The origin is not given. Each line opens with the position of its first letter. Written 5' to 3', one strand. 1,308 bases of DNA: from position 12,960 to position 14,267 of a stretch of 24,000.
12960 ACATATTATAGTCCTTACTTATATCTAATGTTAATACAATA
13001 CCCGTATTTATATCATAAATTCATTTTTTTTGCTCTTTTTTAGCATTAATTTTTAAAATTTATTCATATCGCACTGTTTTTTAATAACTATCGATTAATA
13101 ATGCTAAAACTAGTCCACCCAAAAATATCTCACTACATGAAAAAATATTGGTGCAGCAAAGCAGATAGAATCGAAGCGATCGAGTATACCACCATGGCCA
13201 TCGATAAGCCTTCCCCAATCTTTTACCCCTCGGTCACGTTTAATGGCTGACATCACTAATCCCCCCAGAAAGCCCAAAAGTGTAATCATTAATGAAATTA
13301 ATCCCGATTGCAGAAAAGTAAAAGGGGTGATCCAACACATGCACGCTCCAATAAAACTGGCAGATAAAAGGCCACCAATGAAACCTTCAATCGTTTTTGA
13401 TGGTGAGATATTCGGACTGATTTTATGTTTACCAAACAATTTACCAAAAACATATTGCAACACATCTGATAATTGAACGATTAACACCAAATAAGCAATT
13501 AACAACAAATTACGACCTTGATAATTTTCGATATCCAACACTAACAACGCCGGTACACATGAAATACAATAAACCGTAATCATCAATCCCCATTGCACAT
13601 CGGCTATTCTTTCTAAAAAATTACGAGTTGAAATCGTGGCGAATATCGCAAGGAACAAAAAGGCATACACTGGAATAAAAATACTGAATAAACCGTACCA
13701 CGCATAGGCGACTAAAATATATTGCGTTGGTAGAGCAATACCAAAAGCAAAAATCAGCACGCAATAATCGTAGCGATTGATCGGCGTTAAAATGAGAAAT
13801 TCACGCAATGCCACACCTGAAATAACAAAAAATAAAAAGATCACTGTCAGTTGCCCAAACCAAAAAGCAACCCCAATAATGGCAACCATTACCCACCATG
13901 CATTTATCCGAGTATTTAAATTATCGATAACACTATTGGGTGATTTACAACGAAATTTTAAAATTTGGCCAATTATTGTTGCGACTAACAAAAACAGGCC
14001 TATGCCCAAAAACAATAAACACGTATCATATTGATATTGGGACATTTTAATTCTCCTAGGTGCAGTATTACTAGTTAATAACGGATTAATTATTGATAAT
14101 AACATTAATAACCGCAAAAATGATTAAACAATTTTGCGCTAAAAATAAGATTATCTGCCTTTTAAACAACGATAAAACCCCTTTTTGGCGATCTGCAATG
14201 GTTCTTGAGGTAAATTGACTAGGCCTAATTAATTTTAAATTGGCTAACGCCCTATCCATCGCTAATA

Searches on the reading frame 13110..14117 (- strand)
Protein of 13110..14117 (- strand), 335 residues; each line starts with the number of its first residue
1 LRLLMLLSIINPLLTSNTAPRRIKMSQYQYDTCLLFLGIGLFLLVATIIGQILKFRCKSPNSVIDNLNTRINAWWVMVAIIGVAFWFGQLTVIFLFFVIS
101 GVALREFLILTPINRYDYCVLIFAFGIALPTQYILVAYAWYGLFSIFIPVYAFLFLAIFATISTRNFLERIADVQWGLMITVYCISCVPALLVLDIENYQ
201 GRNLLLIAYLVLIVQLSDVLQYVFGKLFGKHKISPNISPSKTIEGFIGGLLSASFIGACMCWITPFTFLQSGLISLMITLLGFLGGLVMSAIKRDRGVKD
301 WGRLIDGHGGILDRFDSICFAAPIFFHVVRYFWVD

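Call 6: search_protein_families(library=pfam, proteins=[window:13110-14117:-], max_evalue=0.001)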
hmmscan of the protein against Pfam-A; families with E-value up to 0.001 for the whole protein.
window:13110-14117:- (335 aa): 1 family
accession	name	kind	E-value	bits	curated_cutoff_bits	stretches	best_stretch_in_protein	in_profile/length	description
PF01148.25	CTP_transf_1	-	9e-66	222.8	24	1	69-332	2-264/264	Cytidylyltransferase family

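Call 7: search_protein_families(library=ncbifam, proteins=[window:13110-14117:-], max_evalue=0.001)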
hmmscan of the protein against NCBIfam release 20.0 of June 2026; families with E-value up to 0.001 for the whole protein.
window:13110-14117:- (335 aa): 1 family
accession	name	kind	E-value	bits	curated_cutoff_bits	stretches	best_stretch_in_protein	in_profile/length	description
NF008635.0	PRK11624.1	equivalog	8.6e-29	100.8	385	1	168-328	115-277/285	phosphatidate cytidylyltransferase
